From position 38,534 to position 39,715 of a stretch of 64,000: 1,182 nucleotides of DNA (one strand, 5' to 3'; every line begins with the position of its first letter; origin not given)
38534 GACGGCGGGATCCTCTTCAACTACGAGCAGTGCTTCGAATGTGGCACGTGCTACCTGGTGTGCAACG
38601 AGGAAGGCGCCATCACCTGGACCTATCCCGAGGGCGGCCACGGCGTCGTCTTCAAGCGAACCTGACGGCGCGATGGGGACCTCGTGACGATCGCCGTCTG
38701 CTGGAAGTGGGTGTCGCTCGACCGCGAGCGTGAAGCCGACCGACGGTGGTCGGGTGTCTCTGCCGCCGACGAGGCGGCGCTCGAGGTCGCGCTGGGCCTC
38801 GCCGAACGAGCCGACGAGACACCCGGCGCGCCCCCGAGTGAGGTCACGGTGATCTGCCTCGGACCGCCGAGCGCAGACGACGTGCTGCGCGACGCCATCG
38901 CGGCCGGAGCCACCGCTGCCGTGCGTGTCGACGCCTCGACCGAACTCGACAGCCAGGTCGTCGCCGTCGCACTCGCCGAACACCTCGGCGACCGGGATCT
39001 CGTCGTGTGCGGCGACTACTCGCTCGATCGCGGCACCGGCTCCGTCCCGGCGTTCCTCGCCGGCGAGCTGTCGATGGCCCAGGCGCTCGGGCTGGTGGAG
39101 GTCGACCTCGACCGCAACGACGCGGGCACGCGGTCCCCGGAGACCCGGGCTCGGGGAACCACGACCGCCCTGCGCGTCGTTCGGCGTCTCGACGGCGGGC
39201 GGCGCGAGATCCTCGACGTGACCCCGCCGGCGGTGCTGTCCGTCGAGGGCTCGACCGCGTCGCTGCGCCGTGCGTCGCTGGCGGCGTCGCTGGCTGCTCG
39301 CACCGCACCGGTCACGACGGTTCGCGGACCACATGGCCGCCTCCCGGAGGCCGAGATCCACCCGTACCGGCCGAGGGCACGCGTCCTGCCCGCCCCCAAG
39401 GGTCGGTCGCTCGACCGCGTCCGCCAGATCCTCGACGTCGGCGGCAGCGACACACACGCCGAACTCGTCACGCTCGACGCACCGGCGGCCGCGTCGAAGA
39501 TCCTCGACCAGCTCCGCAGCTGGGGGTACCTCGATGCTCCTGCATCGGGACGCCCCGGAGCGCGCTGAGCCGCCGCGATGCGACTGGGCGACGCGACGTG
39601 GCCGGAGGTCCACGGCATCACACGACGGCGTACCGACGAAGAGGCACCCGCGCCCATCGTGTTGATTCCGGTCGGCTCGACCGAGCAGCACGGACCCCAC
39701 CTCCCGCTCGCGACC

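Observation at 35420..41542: Second, Fix-type ETF module in one tightly coupled operon with mycofactocin maturation genes mftE-mftF, with no mftABCD in the window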

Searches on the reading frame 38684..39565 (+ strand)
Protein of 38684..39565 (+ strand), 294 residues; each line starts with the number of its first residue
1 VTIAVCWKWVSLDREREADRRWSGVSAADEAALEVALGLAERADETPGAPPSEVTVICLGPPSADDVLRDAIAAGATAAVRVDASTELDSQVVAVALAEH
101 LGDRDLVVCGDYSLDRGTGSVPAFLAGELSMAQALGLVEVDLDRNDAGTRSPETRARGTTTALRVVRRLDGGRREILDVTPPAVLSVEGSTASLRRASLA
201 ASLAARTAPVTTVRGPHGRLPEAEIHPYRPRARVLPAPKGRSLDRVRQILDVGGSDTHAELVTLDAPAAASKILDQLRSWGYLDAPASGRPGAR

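Call 8: search_protein_families(library=ncbifam, proteins=[window:38684-39565:+], max_evalue=0.001)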
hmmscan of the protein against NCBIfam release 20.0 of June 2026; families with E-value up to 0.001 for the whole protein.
window:38684-39565:+ (294 aa): 3 families
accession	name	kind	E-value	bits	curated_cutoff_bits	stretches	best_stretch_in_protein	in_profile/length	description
TIGR04503.1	mft_etfB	hypoth_equivalog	3.7e-64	216.9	200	1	15-282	20-289/290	mycofactocin-associated electron transfer flavoprotein beta subunit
NF042971.1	AcrlCoAredClosAcrB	equivalog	4.9e-10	38.9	475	1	27-141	36-150/266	acryloyl-CoA reductase electron transfer subunit gamma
NF040731.1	flavo_sub_EftB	exception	8.4e-09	35.1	445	1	27-135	35-142/260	electron transfer flavoprotein subunit beta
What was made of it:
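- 38684..39568 (+): Mycofactocin-associated ETF beta subunit (mft_etfB); intact. TIGR04503 at 216.9 bits against a cut-off of 200 (call 8).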

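Call 9: search_protein_families(library=pfam, proteins=[window:38684-39565:+], max_evalue=0.001)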
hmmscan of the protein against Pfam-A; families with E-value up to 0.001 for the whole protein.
window:38684-39565:+ (294 aa): 1 family
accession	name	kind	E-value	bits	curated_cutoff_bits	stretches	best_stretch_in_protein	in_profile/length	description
PF01012.27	ETF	-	8.4e-14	52.2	26.7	1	25-213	13-176/181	Electron transfer flavoprotein domain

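Call 29: search_protein_representatives(protein=window:38684-39565:+)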
Query: 294 residues. Proteins with E-value up to 0.001 (for the whole library): 1295; up to 1e-10: 398; up to 1e-30: 155. The best 150 are listed.
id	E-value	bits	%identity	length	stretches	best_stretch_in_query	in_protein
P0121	7.3e-106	369.9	67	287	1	3-289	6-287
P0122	1.6e-76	273.7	64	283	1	2-286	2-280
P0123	1.1e-74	267.6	64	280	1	1-283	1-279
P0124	9.1e-70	251.5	77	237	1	114-292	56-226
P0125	1.3e-65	237.9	58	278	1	1-290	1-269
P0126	3.2e-62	226.8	58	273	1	1-286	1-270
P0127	1.6e-61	224.5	60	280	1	2-284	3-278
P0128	3.9e-59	216.7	50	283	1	3-284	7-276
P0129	8.1e-58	212.3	64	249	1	2-222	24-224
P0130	9.3e-57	208.9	59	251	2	1-145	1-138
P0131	3.3e-56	207.1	69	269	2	1-151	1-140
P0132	6.8e-56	206.0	55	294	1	1-284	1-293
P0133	1.1e-55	205.3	57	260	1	18-284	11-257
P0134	2.9e-55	204.0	56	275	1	1-284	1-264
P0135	1.0e-54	202.2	53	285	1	17-283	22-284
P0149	3.6e-47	177.4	46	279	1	3-283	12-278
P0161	3.4e-44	167.6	49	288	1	3-283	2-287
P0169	4.5e-43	164.0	45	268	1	3-283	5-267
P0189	4.4e-40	154.2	46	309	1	2-292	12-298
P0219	3.5e-36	141.4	45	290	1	2-284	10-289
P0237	1.2e-34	136.3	45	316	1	16-285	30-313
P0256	2.3e-32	128.9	42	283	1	7-285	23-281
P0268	3.8e-31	124.8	44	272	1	3-284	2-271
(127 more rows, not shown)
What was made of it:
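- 38684..39568 (+): 155 clusters at 50% identity match at E<=1e-30 (call 29).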

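Call 31: find_related_loci(query=A1, collection=genome_contigs, flank=10000)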
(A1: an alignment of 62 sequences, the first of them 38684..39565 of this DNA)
Query A1 (294 aa) in genome_contigs; peptide patterns used: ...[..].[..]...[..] (x = any residue, [..] = any of these).
424 stretches matched a pattern; 413 encode a relative of the query (tblastn E <= 1e-3); the best 80 are kept; 80 distinct loci.
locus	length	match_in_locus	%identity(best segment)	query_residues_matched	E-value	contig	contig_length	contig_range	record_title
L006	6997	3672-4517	87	1-293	4e-148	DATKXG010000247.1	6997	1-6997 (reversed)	MAG TPA_asm: Ilumatobacteraceae bacterium isolate SMAG_U14185 k141_3612211, whole genome shotgun sequence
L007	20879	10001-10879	89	1-293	8e-147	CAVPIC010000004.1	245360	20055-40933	MAG: Ilumatobacteraceae bacterium isolate MFD09964.bin.2.103 genome assembly, contig: contig_29397, whole genome shotgun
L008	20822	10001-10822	80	1-293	6e-141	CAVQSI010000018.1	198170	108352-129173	MAG: Ilumatobacteraceae bacterium isolate MFD09964.bin.2.211 genome assembly, contig: contig_3997, whole genome shotgun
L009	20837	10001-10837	78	1-293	3e-138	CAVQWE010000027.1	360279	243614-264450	MAG: Ilumatobacteraceae bacterium isolate MFD09964.bin.1.96 genome assembly, contig: contig_9463, whole genome shotgun s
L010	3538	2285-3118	79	3-293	6e-143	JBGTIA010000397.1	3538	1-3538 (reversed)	MAG: Ilumatobacteraceae bacterium isolate JTS-RE252 k141_4903374, whole genome shotgun sequence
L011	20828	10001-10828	79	1-293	5e-136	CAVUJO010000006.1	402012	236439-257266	MAG: Ilumatobacteraceae bacterium isolate MFD01721.bin.2.138 genome assembly, contig: contig_31669, whole genome shotgun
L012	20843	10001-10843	82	1-293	4e-135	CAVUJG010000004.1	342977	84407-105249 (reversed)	MAG: Ilumatobacteraceae bacterium isolate MFD01721.bin.3.271 genome assembly, contig: contig_14787, whole genome shotgun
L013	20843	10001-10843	82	1-293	3e-133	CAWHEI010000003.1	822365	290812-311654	MAG: Ilumatobacteraceae bacterium isolate MFD00905.bin.1.257 genome assembly, contig: contig_20529, whole genome shotgun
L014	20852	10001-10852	80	1-293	6e-130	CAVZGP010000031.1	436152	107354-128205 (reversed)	MAG: Ilumatobacteraceae bacterium isolate MFD04716.bin.1.59 genome assembly, contig: contig_9984, whole genome shotgun s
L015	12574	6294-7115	77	3-293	4e-130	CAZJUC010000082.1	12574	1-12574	MAG TPA_asm: uncultured Ilumatobacteraceae bacterium isolate binchicken_co13_440 genome assembly, contig: NODE_7772_leng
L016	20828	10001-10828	80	1-293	2e-129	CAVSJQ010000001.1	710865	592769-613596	MAG: Ilumatobacteraceae bacterium isolate MFD01721.bin.1.328 genome assembly, contig: contig_10300, whole genome shotgun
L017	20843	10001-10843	79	1-292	5e-128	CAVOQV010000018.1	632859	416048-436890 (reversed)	MAG: Ilumatobacteraceae bacterium isolate MFD09964.bin.1.373 genome assembly, contig: contig_8204, whole genome shotgun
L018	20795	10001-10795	75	1-285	2e-126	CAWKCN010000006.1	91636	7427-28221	MAG: Ilumatobacteraceae bacterium isolate MFD03804.bin.2.143 genome assembly, contig: contig_15767, whole genome shotgun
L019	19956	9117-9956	77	1-292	1e-124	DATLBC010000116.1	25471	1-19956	MAG TPA_asm: Ilumatobacteraceae bacterium isolate SMAG_U14288 k141_3424224, whole genome shotgun sequence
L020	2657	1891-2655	86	1-268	3e-130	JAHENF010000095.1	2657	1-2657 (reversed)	MAG: Ilumatobacteraceae bacterium isolate Ww99 NODE_166930_length_2657_cov_8.501183, whole genome shotgun sequence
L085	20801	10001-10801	45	1-283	2e-63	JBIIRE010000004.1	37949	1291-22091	MAG: Ilumatobacteraceae bacterium isolate ME2003-08-07pf_3300034283_group2_bin109 Rohwer_bin22_scaffold_285_c1, whole ge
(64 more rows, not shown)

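Call 38: find_homologous_proteins(query=L085:1208-2338:+, max_evalue=1e-20)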
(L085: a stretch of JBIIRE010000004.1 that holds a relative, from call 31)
Query L085:1208-2338:+ (377 aa): 8000 proteins with E <= 1e-20 among 8000 candidates; the best 120 are listed.
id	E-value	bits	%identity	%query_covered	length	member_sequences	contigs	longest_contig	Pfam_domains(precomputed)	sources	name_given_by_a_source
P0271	2.0e-258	875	100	100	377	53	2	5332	PF13186.12,PF04055.28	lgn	-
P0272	1.5e-235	799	89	100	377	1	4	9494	PF13186.12,PF04055.28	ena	-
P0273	1.6e-234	796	89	100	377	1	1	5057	PF13186.12,PF04055.28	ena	-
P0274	2.7e-234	795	89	100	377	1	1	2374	PF13186.12,PF04055.28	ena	-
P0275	3.7e-234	795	89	100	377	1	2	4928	PF13186.12,PF04055.28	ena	-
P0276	1.3e-232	790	88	100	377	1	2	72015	PF13186.12,PF04055.28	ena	-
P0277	2.1e-216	736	84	96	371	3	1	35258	PF13186.12,PF04055.28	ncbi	-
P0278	3.9e-215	732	84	96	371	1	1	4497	PF13186.12,PF04055.28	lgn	-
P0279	5.5e-215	732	83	96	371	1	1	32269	PF13186.12,PF04055.28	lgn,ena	-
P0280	1.0e-214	731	83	96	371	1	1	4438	PF13186.12,PF04055.28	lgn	-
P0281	1.5e-214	730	83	96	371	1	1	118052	PF13186.12,PF04055.28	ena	-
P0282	1.9e-214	730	83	96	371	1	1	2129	PF13186.12,PF04055.28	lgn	-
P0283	2.0e-214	730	83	96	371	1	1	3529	PF04055.28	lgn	-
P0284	2.7e-214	729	83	96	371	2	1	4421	PF13186.12,PF04055.28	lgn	-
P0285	2.8e-214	729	83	96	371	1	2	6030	PF13186.12,PF04055.28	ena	-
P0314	3.4e-213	726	81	98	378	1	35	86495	PF13186.12,PF04055.28,PF13353.12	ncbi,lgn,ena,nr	ncbi:MAG: mycofactocin radical SAM maturase [Ilumatobacteraceae bacterium]|nr:mycofactocin radical S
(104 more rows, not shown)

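Call 39: find_encoding_contigs(protein=P0314, flank=10000, max_places=2)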
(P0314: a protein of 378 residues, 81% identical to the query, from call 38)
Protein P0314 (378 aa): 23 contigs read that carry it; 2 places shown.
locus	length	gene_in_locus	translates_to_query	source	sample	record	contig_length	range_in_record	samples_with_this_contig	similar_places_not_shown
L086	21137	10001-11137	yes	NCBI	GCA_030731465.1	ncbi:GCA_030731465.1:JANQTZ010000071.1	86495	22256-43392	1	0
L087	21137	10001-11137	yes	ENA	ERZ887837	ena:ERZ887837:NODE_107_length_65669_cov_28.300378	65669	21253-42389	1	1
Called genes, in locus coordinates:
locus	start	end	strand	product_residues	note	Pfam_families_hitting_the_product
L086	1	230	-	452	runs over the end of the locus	PF01406:tRNA-synt_1e, PF01921:tRNA-synt_1f (faint), PF09334:tRNA-synt_1g (faint), PF00133:tRNA-synt_1, PF09190:DALR_2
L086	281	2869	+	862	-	PF00133:tRNA-synt_1, PF01406:tRNA-synt_1e (faint), PF01921:tRNA-synt_1f (faint), PF09334:tRNA-synt_1g, PF00133:tRNA-synt_1, PF09334:tRNA-synt_1g (weak), PF08264:Anticodon_1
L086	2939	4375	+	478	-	PF03816:LytR_cpsA_psr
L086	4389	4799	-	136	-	PF01850:PIN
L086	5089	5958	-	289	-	PF05762:VWA_CoxE, PF00092:VWA (weak), PF13519:VWA_2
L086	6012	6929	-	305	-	PF20030:bpMoxR, PF01078:Mg_chelatase (faint), PF13191:AAA_16, PF05496:RuvB_N (faint), PF00004:AAA (weak), PF07726:AAA_3, PF07728:AAA_5, PF13401:AAA_22 (faint)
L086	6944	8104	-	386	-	PF08240:ADH_N, PF00107:ADH_zinc_N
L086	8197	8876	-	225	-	PF00107:ADH_zinc_N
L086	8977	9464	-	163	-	PF08240:ADH_N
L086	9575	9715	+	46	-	PF23709:MftA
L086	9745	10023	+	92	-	PF26520:MftB_chaperone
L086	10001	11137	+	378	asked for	PF04055:Radical_SAM, PF13353:Fer4_12 (weak), PF13186:SPASM (weak)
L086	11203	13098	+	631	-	PF00724:Oxidored_FMN, PF12831:FAD_oxidored (faint), PF07992:Pyr_redox_2, PF00070:Pyr_redox (weak), PF01266:DAO (weak), PF03486:HI0933_like (weak), PF13450:NAD_binding_8 (weak)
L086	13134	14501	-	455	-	PF08241:Methyltransf_11 (faint), PF01170:UPF0020 (faint), PF01555:N6_N4_Mtase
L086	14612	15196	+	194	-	PF02660:G3P_acyltransf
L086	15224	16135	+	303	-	PF00135:COesterase, PF20434:BD-FAE, PF07859:Abhydrolase_3, PF00326:Peptidase_S9 (weak)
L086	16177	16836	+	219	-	PF00300:His_Phos_1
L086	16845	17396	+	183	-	PF11290:DUF3090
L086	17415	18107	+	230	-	PF00454:PI3_PI4_kinase (weak)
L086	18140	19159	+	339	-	-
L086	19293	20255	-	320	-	PF01012:ETF, PF00766:ETF_alpha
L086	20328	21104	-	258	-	PF01012:ETF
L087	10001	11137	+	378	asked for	PF04055:Radical_SAM, PF13353:Fer4_12 (weak), PF13186:SPASM (weak)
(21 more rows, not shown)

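Call 51: search_solved_structures(query=window:38684-39565:+, max_evalue=0.001, show_alignments=1)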
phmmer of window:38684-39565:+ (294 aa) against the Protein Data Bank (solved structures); distinct sequences matched with E-value up to 0.001: 7.
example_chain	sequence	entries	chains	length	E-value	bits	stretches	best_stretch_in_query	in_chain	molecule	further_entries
4kpu_B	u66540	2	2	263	2.6e-09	40.1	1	29-142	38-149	Electron transfer flavoprotein alpha/beta-subunit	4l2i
7koe_A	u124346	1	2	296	2.7e-07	33.4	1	26-210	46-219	Electron transfer flavoprotein, beta subunit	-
1o94_C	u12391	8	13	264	4.4e-07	32.7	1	28-214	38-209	ELECTRON TRANSFER FLAVOPROTEIN BETA-SUBUNIT | ELECTRON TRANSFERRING FLAVOPROTEIN BETA-SUBUNIT | Electron transfer flavoprotein subunit beta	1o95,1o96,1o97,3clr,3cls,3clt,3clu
5ol2_B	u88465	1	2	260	1.6e-05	27.6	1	27-132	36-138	Electron transfer flavoprotein small subunit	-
6fah_B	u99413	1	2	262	2.5e-05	27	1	29-140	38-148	Caffeyl-CoA reductase-Etf complex subunit CarD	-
5ow0_B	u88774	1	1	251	0.0004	23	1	28-132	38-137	Electron transfer flavoprotein, beta subunit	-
1efp_B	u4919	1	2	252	0.00067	22.3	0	27-219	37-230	PROTEIN (ELECTRON TRANSFER FLAVOPROTEIN)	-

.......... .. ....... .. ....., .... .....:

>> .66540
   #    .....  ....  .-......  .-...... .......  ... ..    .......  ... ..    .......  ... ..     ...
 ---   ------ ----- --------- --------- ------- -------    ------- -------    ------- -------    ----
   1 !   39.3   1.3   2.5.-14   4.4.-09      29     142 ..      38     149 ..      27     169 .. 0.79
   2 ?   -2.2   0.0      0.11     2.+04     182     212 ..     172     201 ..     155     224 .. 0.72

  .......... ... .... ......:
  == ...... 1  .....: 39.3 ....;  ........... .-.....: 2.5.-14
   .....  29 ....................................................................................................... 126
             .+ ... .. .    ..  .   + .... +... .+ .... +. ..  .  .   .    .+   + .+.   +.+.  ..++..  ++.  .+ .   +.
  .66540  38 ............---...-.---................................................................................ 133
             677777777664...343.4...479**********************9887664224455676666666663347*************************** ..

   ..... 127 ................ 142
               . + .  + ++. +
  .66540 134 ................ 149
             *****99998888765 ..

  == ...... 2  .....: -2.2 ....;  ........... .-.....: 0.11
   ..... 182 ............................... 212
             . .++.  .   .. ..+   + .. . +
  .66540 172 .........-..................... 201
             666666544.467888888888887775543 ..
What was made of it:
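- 38684..39568 (+): It is only distantly related to solved ETF beta chains; the best is 4kpu_B at 2.6e-9 (call 51).
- The best solved matches of the ETF beta subunit are bifurcating ETFs (4kpu_B, 7koe_A), though weakly (call 51).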

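Call 57: list_cluster_members(proteins=[P0128, P0135, P0149, P0161, P0169, P0189, P0219, P0237, P0256, P0268])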
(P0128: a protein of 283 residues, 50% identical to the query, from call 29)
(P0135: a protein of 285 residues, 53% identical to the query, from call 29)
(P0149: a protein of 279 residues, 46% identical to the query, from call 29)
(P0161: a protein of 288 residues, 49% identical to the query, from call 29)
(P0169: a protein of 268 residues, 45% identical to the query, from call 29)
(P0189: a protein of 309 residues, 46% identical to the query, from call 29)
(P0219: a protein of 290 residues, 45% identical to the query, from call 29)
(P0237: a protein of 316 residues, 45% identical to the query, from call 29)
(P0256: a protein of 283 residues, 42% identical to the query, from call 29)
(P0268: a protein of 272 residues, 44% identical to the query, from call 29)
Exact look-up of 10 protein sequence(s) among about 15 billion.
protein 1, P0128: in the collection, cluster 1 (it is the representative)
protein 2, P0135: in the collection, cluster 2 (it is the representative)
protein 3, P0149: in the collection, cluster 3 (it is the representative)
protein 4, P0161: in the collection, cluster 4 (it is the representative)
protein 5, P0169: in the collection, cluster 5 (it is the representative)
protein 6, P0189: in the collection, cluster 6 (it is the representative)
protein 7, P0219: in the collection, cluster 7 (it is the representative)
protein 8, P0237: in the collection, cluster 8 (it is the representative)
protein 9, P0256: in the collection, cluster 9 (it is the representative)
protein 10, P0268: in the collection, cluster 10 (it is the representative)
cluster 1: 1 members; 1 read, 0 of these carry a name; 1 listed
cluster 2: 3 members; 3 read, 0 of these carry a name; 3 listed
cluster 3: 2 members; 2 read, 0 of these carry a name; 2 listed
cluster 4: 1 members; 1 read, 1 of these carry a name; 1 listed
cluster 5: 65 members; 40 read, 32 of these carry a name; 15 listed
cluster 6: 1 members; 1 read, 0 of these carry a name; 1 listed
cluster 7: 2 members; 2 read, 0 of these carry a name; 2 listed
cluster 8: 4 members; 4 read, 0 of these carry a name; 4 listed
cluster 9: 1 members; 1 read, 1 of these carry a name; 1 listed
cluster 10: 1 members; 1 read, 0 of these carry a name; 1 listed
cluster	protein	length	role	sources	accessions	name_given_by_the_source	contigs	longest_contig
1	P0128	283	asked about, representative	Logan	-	-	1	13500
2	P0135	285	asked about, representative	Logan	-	-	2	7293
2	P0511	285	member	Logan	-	-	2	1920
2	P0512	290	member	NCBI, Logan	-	-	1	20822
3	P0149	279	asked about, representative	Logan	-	-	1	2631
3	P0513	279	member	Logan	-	-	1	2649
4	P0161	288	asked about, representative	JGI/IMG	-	electron transfer flavoprotein beta subunit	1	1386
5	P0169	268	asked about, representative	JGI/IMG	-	electron transfer flavoprotein beta subunit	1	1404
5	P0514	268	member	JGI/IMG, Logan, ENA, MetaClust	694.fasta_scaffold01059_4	electron transfer flavoprotein beta subunit | \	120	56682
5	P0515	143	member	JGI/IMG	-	electron transfer flavoprotein alpha/beta subunit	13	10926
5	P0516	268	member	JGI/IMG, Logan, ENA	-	electron transfer flavoprotein beta subunit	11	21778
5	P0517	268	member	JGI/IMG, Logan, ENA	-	electron transfer flavoprotein beta subunit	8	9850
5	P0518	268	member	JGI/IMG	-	electron transfer flavoprotein beta subunit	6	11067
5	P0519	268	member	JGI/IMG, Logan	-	electron transfer flavoprotein beta subunit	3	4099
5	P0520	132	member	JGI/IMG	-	electron transfer flavoprotein alpha/beta subunit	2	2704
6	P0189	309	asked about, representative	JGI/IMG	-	-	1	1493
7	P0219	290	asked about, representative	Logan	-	-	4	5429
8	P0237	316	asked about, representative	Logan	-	-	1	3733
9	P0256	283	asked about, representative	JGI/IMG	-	electron transfer flavoprotein beta subunit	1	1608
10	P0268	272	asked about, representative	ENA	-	-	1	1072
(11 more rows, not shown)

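Call 61: search_protein_families(library=ncbifam, max_evalue=0.00001, proteins=[L085:952-1215:+, L085:1208-2338:+, L085:2346-4229:+, L085:11430-12806:+])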
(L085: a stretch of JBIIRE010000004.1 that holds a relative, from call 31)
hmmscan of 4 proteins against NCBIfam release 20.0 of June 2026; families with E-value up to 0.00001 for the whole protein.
L085:952-1215:+ (88 aa): 1 family
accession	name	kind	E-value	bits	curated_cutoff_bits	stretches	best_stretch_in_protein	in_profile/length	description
TIGR03967.2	mycofact_MftB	equivalog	4e-29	100.8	33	1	5-86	2-83/85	mycofactocin biosynthesis chaperone MftB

L085:1208-2338:+ (377 aa): 69 families (the best 25 are shown)
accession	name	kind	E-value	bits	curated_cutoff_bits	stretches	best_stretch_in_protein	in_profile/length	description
TIGR03962.1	mycofact_rSAM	equivalog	4.9e-186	617.8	265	1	8-343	2-337/339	mycofactocin radical SAM maturase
TIGR04545.1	rSAM_ahbD_hemeb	equivalog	1.2e-54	186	500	2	20-218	2-201/339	heme b synthase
TIGR04055.1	rSAM_NirJ2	equivalog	6.3e-50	170.5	500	1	20-326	2-311/326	putative heme d1 biosynthesis radical SAM protein NirJ2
TIGR04053.2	TIGR04053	equivalog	1.5e-43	149.4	395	1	16-223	6-215/366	TIGR04053 family radical SAM/SPASM domain-containing protein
TIGR04303.1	GeoRSP_rSAM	equivalog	1.2e-41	143.3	400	1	14-337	1-324/325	GeoRSP system radical SAM/SPASM protein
NF045574.1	sacti_mat_StsB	exception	4.6e-41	141.1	625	1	23-323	101-399/466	StsB family radical SAM/SPASM domain sactipeptide maturase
TIGR04051.1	rSAM_NirJ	equivalog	4.7e-41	140.9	515.45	1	20-223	4-207/354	heme d1 biosynthesis radical SAM protein NirJ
TIGR04347.1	pseudo_SAM_Halo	equivalog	5.8e-39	134.5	525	1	20-213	40-233/390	TIGR04347 family pseudo-SAM/SPASM protein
TIGR04054.1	rSAM_NirJ1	equivalog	5.5e-38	130.6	650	1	20-221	38-239/387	putative heme d1 biosynthesis radical SAM protein NirJ1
NF050035.1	rSAM_WgK_link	exception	8.5e-36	123.7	650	2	15-199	6-192/367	radical SAM/SPASM peptide maturase WgkB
TIGR02109.1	PQQ_syn_pqqE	equivalog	2.5e-33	115.5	381.35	1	15-348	4-341/358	pyrroloquinoline quinone biosynthesis protein PqqE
TIGR04546.1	rSAM_ahbC_deAc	equivalog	4.7e-33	114.5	650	1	17-222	38-243/390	12,18-didecarboxysiroheme deacetylase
TIGR04133.1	rSAM_w_lipo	hypoth_equivalog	6.9e-32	110.7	425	1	20-321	26-333/350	TIGR04133 family radical SAM/SPASM protein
TIGR04251.1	SCM_rSAM_ScmF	equivalog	2.7e-31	109.2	400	1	22-201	8-192/353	SynChlorMet cassette radical SAM/SPASM protein ScmF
TIGR03913.1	rad_SAM_trio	equivalog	1.2e-29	103.1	591.75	1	17-322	18-338/477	GDL motif peptide-associated radical SAM/SPASM maturase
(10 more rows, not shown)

L085:2346-4229:+ (628 aa): 13 families
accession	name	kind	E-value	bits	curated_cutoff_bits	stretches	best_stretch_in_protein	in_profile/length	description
TIGR03996.1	mycofact_OYE_1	hypoth_equivalog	6.5e-193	642.7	627.9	1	5-621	4-632/633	mycofactocin system FadH/OYE family oxidoreductase 1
TIGR03997.1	mycofact_OYE_2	equivalog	2.2e-139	465.7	793.15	1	2-622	1-642/645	mycofactocin system FadH/OYE family oxidoreductase 2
NF041087.1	bile_acid_BaiCD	equivalog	1.1e-66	225.3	825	1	2-622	3-639/642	bile acid Fe-S flavoenzyme BaiCD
NF045599.1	bili_reduct_long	exception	1.6e-64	218.3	750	1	3-622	1-638/641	bilirubin reductase, long form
NF045592.1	bili_reduct_N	equivalog_domain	1e-42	146.6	425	1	2-353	1-362/363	bilirubin reductase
NF006101.0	PRK08255.1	equivalog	1.8e-35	122.2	1078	1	3-322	399-731/768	bifunctional salicylyl-CoA 5-hydroxylase/oxidoreductase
NF010047.0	PRK13523.1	equivalog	2.5e-34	118.8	431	1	2-327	4-326/339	NADPH dehydrogenase NamA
NF007899.0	PRK10605.1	subfamily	3.9e-20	72.4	403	1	2-322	5-338/365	N-ethylmaleimide reductase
NF009410.0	PRK12771.1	subfamily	7.2e-08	31.4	516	1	335-463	97-234/566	NAD(P)-binding protein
TIGR01317.1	GOGAT_sm_gam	subfamily_domain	3.8e-07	29.3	447.7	1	373-463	143-239/485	glutamate synthase small subunit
NF009408.0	PRK12769.1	equivalog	8.9e-07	27.4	1003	1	334-456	284-416/659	formate-dependent uric acid utilization protein AegA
NF005560.0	PRK07233.1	equivalog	1.2e-06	27.6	252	1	375-413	2-41/435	hypothetical protein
TIGR01318.1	gltD_gamma_fam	subfamily_domain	1.8e-06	26.8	482.95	1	335-456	99-230/467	glutamate synthase, small subunit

L085:11430-12806:+ (459 aa): 6 families
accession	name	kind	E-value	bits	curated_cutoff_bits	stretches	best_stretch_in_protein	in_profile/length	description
TIGR03965.1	mycofact_glyco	equivalog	2e-109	366.5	280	1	7-457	4-466/467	mycofactocin biosynthesis glycosyltransferase MftF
NF041875.1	EPS_EpsD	equivalog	1.2e-18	67.6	370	1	80-314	2-242/325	exopolysaccharide biosynthesis glycosyltransferase EpsD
TIGR03937.1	PgaC_IcaA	equivalog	1.4e-10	40.7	422.3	1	75-273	43-244/407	poly-beta-1,6-N-acetyl-D-glucosamine synthase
NF038299.1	EPS_HpsN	equivalog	6.5e-08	31.9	425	1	78-191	2-120/317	hormogonium polysaccharide biosynthesis glycosyltransferase HpsN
TIGR04283.1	glyco_like_mftF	equivalog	2.2e-07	30.7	182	1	79-277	1-184/221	TIGR04283 family arsenosugar biosynthesis glycosyltransferase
NF007482.0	PRK10073.1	equivalog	1.6e-06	27.4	423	1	77-167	6-99/334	glycosyltransferase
